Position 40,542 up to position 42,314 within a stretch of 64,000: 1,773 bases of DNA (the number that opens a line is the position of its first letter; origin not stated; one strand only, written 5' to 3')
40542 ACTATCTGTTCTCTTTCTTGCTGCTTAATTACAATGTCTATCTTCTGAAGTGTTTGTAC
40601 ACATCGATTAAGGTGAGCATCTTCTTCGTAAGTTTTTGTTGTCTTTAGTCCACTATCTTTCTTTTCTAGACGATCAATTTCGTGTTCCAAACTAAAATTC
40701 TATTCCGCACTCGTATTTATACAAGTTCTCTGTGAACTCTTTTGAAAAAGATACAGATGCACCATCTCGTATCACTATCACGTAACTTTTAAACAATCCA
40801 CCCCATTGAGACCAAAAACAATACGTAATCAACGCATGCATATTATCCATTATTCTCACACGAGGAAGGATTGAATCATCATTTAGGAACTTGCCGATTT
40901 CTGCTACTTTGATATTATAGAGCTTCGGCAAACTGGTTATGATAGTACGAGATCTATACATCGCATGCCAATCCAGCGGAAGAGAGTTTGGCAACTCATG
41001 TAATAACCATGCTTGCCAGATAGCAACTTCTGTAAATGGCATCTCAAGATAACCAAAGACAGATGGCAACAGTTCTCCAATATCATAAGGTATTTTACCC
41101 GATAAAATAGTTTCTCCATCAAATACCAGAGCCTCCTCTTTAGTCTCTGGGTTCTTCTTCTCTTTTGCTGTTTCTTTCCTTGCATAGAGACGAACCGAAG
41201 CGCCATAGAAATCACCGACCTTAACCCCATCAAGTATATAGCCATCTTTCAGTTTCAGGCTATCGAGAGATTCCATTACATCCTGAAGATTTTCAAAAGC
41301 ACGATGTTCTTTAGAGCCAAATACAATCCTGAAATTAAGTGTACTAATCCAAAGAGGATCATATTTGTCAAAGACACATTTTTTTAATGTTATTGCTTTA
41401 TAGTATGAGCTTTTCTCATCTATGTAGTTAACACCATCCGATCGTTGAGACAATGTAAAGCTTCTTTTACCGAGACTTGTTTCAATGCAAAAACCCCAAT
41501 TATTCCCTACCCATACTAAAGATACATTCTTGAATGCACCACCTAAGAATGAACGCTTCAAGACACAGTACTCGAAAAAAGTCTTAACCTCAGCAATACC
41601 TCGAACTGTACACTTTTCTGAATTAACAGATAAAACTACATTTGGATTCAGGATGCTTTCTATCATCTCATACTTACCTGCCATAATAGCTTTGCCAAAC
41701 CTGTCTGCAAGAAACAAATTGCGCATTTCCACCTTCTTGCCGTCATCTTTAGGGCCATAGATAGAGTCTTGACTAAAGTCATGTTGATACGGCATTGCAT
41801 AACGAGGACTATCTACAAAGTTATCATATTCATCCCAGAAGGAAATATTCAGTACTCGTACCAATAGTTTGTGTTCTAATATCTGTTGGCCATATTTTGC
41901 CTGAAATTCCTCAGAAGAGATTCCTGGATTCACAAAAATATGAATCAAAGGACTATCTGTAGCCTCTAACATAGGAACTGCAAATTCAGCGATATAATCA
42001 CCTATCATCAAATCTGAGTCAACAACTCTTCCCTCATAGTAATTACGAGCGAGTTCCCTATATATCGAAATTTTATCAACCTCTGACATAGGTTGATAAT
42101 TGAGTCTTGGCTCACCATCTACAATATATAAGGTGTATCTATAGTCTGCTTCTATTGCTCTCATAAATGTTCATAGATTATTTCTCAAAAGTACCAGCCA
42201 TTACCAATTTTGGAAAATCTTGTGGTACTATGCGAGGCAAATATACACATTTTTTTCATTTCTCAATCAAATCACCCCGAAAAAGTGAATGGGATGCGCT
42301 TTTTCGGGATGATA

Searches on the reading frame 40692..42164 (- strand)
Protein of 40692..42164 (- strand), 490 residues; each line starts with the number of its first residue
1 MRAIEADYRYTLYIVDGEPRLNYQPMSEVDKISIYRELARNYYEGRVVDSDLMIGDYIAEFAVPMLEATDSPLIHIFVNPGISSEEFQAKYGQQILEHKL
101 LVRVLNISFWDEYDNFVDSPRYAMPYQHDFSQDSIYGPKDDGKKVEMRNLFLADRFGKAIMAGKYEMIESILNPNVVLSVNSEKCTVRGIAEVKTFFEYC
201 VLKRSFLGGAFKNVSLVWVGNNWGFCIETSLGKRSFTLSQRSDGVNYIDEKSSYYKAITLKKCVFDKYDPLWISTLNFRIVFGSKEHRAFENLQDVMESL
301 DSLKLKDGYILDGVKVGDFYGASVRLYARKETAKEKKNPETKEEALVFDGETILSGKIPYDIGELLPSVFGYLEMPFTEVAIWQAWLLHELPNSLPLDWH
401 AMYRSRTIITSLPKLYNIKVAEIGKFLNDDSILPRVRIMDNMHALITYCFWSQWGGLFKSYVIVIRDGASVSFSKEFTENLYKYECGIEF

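Call 3: search_protein_families(library=pfam, proteins=[window:40692-42164:-], max_evalue=0.1)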
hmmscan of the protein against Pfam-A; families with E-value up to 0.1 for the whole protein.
window:40692-42164:- (490 aa): 0 families

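Call 4: search_protein_families(library=padloc, proteins=[window:40692-42164:-], max_evalue=0.1)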
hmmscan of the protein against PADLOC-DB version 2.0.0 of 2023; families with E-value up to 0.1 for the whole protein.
window:40692-42164:- (490 aa): 0 families

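Call 5: search_protein_families(library=ncbifam, proteins=[window:40692-42164:-], max_evalue=0.1)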
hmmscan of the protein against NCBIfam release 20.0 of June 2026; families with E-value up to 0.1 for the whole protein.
window:40692-42164:- (490 aa): 0 families

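Call 7: find_homologous_proteins(query=window:40692-42164:-)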
Query window:40692-42164:- (490 aa): 1 proteins with E <= 0.001 among 6541 candidates.
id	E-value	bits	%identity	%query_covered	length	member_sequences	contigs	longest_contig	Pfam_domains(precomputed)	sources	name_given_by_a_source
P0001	0.0e+0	1129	100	100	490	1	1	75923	-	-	-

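Call 10: find_encoding_contigs(protein=window:40692-42164:-, flank=10000, max_places=6)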
Protein window:40692-42164:- (490 aa): no gene with exactly this product is on record in the collection.

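Call 12: search_protein_families(library=phrogs, proteins=[window:40692-42164:-], max_evalue=0.1)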
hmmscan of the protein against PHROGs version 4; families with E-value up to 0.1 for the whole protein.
window:40692-42164:- (490 aa): 0 families

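Call 16: search_protein_representatives(protein=window:40692-42164:-)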
Query: 490 residues. Proteins with E-value up to 0.001 (for the whole library): 411; up to 1e-10: 111; up to 1e-30: 1. The best 150 are listed.
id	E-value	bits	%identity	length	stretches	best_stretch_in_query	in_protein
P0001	0.0e+00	1128.6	100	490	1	1-490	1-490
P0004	1.2e-27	113.2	35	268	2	333-490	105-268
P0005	1.1e-26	110.0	33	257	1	283-490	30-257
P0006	2.0e-26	109.1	37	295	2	334-489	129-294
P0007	3.0e-26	108.5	35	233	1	277-488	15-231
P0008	2.9e-25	105.3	35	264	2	348-490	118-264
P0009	6.5e-25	104.2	36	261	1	269-490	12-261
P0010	7.8e-25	103.9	36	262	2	339-490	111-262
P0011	9.4e-25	103.6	32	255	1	287-490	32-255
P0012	2.2e-24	102.4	33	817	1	285-490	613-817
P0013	9.5e-24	100.3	35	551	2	346-490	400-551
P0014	3.1e-23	98.6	33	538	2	334-489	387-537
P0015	8.6e-23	97.2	36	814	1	286-490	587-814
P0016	1.5e-22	96.3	36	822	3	332-418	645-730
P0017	2.1e-22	95.9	33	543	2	347-490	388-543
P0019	5.4e-22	94.5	35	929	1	286-488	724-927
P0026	4.3e-20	88.3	31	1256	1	252-490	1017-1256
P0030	1.1e-19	87.0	39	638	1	288-488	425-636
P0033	3.9e-19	85.1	32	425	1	287-489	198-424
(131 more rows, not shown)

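Call 20: search_protein_families(library=pfam, proteins=[P0004, P0005, P0012, P0013, P0019, P0026, P0030, P0033, P0009], max_evalue=0.01)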
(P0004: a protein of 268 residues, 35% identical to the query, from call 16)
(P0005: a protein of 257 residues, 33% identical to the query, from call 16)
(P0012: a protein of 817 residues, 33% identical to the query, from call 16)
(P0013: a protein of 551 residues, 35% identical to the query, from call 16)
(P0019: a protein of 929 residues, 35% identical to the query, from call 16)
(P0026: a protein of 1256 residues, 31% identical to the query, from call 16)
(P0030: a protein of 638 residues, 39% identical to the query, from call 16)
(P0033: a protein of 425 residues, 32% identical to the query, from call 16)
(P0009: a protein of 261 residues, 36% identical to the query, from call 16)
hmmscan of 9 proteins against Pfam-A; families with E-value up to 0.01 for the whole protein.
P0004 (268 aa): 0 families

P0005 (257 aa): 0 families

P0012 (817 aa): 0 families

P0013 (551 aa): 0 families

P0019 (929 aa): 6 families
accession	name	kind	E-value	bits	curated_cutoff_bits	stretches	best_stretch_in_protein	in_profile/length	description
PF13306.12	LRR_5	-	8.1e-15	55.3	27.7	2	526-571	37-85/127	BspA type Leucine rich repeat region (6 copies)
PF00069.31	Pkinase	-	1.2e-13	51.5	31.7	1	40-227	9-190/263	Protein kinase domain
PF03109.22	ABC1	-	4.6e-06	26.4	22.9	1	107-185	138-215/244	ABC1 atypical kinase-like domain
PF07714.23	PK_Tyr_Ser-Thr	-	8.1e-05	22.5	23.1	1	38-180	7-146/258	Protein tyrosine and serine/threonine kinase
PF01636.29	APH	-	0.0061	16.8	23.2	0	152-181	163-195/239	Phosphotransferase enzyme family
PF01633.27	Choline_kinase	-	0.0061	16.4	29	0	157-181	164-189/300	Choline/ethanolamine kinase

P0026 (1256 aa): 6 families
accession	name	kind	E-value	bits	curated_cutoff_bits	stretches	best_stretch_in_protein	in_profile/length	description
PF13306.12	LRR_5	-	2.9e-58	195.7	27.7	3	898-994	15-110/127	BspA type Leucine rich repeat region (6 copies)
PF00069.31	Pkinase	-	7.4e-13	48.9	31.7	1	40-227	9-190/263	Protein kinase domain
PF03109.22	ABC1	-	3.6e-05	23.5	22.9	1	109-185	140-215/244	ABC1 atypical kinase-like domain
PF07714.23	PK_Tyr_Ser-Thr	-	0.00062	19.6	23.1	1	38-180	7-146/258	Protein tyrosine and serine/threonine kinase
PF13855.12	LRR_8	-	0.0012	19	27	0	805-846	14-56/61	Leucine rich repeat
PF01636.29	APH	-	0.0088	16.3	23.2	0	149-181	160-195/239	Phosphotransferase enzyme family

P0030 (638 aa): 0 families

P0033 (425 aa): 0 families

P0009 (261 aa): 0 families

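Call 23: search_protein_families(library=padloc, proteins=[P0004, P0012, P0013, P0019], max_evalue=0.1)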
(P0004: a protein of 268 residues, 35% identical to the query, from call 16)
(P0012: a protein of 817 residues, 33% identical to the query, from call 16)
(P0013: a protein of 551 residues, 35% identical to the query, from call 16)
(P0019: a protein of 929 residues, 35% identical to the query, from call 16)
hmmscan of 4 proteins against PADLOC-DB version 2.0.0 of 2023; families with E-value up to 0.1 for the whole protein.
P0004 (268 aa): 1 family
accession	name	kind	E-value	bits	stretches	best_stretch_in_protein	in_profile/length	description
PDLC01483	Cas8b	-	0.06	9.8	1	23-74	355-405/658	CAS-I-B; effector_LS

P0012 (817 aa): 0 families

P0013 (551 aa): 1 family
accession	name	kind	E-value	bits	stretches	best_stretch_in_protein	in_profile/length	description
PDLC02936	RT_I-A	-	0.02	12.2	1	18-60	194-236/308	-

P0019 (929 aa): 28 families (the best 25 are shown)
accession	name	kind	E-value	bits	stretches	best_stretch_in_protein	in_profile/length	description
PDLC02223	STK_OB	-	3.2e-48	163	1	1-270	1-268/562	-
PDLC04138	mad6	-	3.6e-13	47.3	1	40-180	61-197/659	mads_6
PDLC04059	PD-T4-6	-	1.2e-09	35.7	1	40-198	16-178/433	-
PDLC04047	PD-T4-6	-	3.9e-09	34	1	39-180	19-155/327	-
PDLC04051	PD-T4-6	-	6.5e-09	33.2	1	39-180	41-181/476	-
PDLC04042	PD-T4-6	-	6.7e-09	33.8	1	37-180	16-153/292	-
PDLC04044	PD-T4-6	-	2.3e-08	31.6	1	39-180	41-183/372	-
PDLC04048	PD-T4-6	-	7.2e-08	30.2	1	102-180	78-155/354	-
PDLC03921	MkoA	-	1.3e-07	27.7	1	108-180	564-632/1607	-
PDLC04056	PD-T4-6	-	1.9e-07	28.5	1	46-180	21-150/415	-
PDLC04060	PD-T4-6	-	4e-07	27.3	1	40-180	18-152/486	-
PDLC04057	PD-T4-6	-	7.8e-07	26.5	1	104-180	75-152/443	-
PDLC03920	MkoA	-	1.5e-06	24.8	1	39-329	16-297/1112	-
PDLC04053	PD-T4-6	-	3e-06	24.9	1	38-225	17-202/311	-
PDLC04055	PD-T4-6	-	5.1e-06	23.5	1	38-180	78-216/496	-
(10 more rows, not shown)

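Call 42: predict_structure(alignment_id=A1)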
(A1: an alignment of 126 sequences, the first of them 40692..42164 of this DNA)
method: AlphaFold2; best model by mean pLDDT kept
length: 490 residues; sequences in the alignment: 126
mean_pLDDT: 68.0   pTM: 0.56
mean pLDDT of the five models: 68.0, 66.7, 66.6, 66.0, 62.6
residues with pLDDT >= 90: 193; 70-90: 38; 50-70: 84; < 50: 175
segments of 3 or more residues with pLDDT < 50: 3-12, 14-26, 41-43, 45-56, 58-61, 64-70, 105-192, 200-208, 240-243, 245-264
pLDDT, mean of each block of 10 residues (from residue 1): 44 47 48 55 42 46 47 52 64 65 47 32 29 39 28 41 43 34 33 52 46 61 67 57 47 33 60 92 81 95 98 96 97 97 94 96 97 98 98 93 94 84 91 97 98 95 98 98 86
secondary structure, 60 per line:
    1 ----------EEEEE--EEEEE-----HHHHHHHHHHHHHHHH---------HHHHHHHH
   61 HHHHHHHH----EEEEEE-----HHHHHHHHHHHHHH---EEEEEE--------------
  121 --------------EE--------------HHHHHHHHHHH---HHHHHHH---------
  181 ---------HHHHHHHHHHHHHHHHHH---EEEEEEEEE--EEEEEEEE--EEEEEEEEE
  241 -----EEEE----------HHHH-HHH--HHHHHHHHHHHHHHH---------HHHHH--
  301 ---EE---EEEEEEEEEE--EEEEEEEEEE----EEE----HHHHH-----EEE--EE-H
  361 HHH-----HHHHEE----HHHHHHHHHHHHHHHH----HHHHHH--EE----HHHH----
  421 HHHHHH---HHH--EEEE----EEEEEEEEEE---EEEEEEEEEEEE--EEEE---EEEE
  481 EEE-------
elements in order: E11-15 E18-22 H28-43 H53-68 E73-78 H84-97 E101-106 H151-161 H165-171 H190-207 E211-219 E222-229 E232-240 E246-249 H260-263 H270-284 H294-298 E309-318 E321-330 E335-337 H342-346 E352-354 H360-363 H369-372 H379-394 H399-404 H413-416 H421-426 E435-438 E443-452 E456-467 E470-473 E477-483

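Call 44: fold_search(model_id=the predicted structure, library=pdb)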
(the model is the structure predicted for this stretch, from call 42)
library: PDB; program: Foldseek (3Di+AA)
matches with E <= 10: 962; with E <= 0.001: 0
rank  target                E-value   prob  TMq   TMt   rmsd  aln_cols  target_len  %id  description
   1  7o21_B                4.6e-02  0.23  0.11  0.18  15.5       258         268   10  Structure of Bdellovibrio bacteriovorus Bd1075 (released 2021-04-21)
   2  7o21_A                7.2e-02  0.23  0.11  0.18  15.6       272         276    9  Structure of Bdellovibrio bacteriovorus Bd1075 (released 2021-04-21)
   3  9xps_1                7.6e-02  0.08  0.08  0.15  21.8       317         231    8  The neck structure of the Phage Phikz (released 2026-02-11)
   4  4fl2                  1.2e-01  0.06  0.09  0.08  22.6       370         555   10  Structural and Biophysical Characterization of the Syk Activation Switch (released 2012-11-28)
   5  6y2r_B                1.3e-01  0.25  0.11  0.15  16.5       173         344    8  Escherichia coli R255A RnlA endoribonuclease (single alanine mutant of RnlA) (released 2021-05-12)
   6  7emf_N                1.4e-01  0.03  0.08  0.05  29.5       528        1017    9  Human Mediator (deletion of MED1-IDR) in a Tail-extended conformation (released 2021-05-05)
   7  3k44_B                2.2e-01  0.08  0.07  0.17  19.8       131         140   13  Crystal Structure of Drosophila melanogaster Pur-alpha (released 2009-10-27)
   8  4fl3                  2.2e-01  0.06  0.09  0.08  21.4       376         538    9  Structural and Biophysical Characterization of the Syk Activation Switch (released 2012-11-28)
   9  6c7y_B                2.4e-01  0.47  0.11  0.30   7.0       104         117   10  Crystal structure of inhibitory protein SOCS1 in complex with JAK1 kinase domain (released 2018-05-02)
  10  9ivd_A                2.5e-01  0.07  0.11  0.07  18.2       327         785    6  Cryo-EM structure of CyclinD1 bound AMBRA1-DDB1 (released 2025-04-23)
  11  7sa7_A                2.6e-01  0.15  0.10  0.19  17.6       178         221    8  Crystal structure of the apo SH2 domains of Syk (released 2021-10-13)
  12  8cht_C                2.8e-01  0.08  0.07  0.16  19.2       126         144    8  Crystal structure of human PURA (fragment Glu57-Glu212, PUR repeat I and II) (released 2024-02-21)
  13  5xqi_A                2.8e-01  0.03  0.06  0.09  27.1       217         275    9  Crystal structure of full-length human Rogdi (released 2017-07-12)
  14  8bao_A                2.9e-01  0.04  0.09  0.11  28.4       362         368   11  Dysgonamonadaceae bacterium CRISPR ancillary nuclease 2 (released 2022-11-30)
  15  4ovm_B                3.3e-01  0.82  0.09  0.33  10.7        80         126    6  Crystal structure of SgcJ protein from Streptomyces carzinostaticus (released 2013-12-25)
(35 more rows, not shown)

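Call 48: fold_search(model_id=the predicted structure, library=viral)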
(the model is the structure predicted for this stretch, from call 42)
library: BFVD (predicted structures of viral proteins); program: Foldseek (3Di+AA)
matches with E <= 10: 954; with E <= 0.001: 2
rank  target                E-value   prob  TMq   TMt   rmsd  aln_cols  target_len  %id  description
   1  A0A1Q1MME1            1.4e-04  0.47  0.10  0.11  27.1       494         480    8  Neuraminidase [Steelhead trout orthomyxovirus-1]
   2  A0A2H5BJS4            9.8e-04  0.41  0.13  0.13  18.9       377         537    9  dihydrofolate reductase [Erwinia phage vB_EamM_MadMel]
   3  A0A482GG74            7.0e-03  0.12  0.09  0.06  27.9       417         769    9  Tail fiber protein [Escherichia phage EdH4]
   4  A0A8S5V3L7            9.8e-03  0.25  0.12  0.14  30.6       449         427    7  Uncharacterized protein [Myoviridae sp. ctk6V34]
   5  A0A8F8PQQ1            1.7e-02  0.33  0.11  0.14  23.6       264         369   10  Transmembrane protein [Clandestinovirus]
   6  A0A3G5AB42            1.7e-02  0.09  0.09  0.10  25.5       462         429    7  Uncharacterized protein [Hyperionvirus sp.]
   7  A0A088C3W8            2.3e-02  0.20  0.11  0.17  23.7       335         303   13  (no name in the UniProt tables at hand)
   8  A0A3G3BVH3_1          2.4e-02  0.23  0.11  0.04  30.6       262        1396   10  Tail tape measure protein [Bacillus phage vB_BcoS-136]
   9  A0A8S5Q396            4.3e-02  0.60  0.12  0.15  16.0       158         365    9  RNaseLS-like protein [Siphoviridae sp. ctLNL10]
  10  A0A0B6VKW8            4.3e-02  0.08  0.10  0.11  23.8       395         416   12  Envelope glycoprotein H [Epstein-Barr virus (strain GD1)]
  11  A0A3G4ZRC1            4.8e-02  0.06  0.09  0.10  23.4       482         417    9  Uncharacterized protein [Dasosvirus sp.]
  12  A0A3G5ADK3            5.0e-02  0.06  0.09  0.10  25.5       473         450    9  Uncharacterized protein [Hyperionvirus sp.]
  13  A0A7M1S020            5.0e-02  0.05  0.08  0.07  23.7       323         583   12  Uncharacterized protein [uncultured phage cr128_1]
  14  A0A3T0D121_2          5.3e-02  0.11  0.10  0.05  21.5       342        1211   12  (no name in the UniProt tables at hand)
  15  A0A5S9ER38            5.3e-02  0.08  0.09  0.13  21.0       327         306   11  Uncharacterized protein [Tenacibaculum phage PTm1]
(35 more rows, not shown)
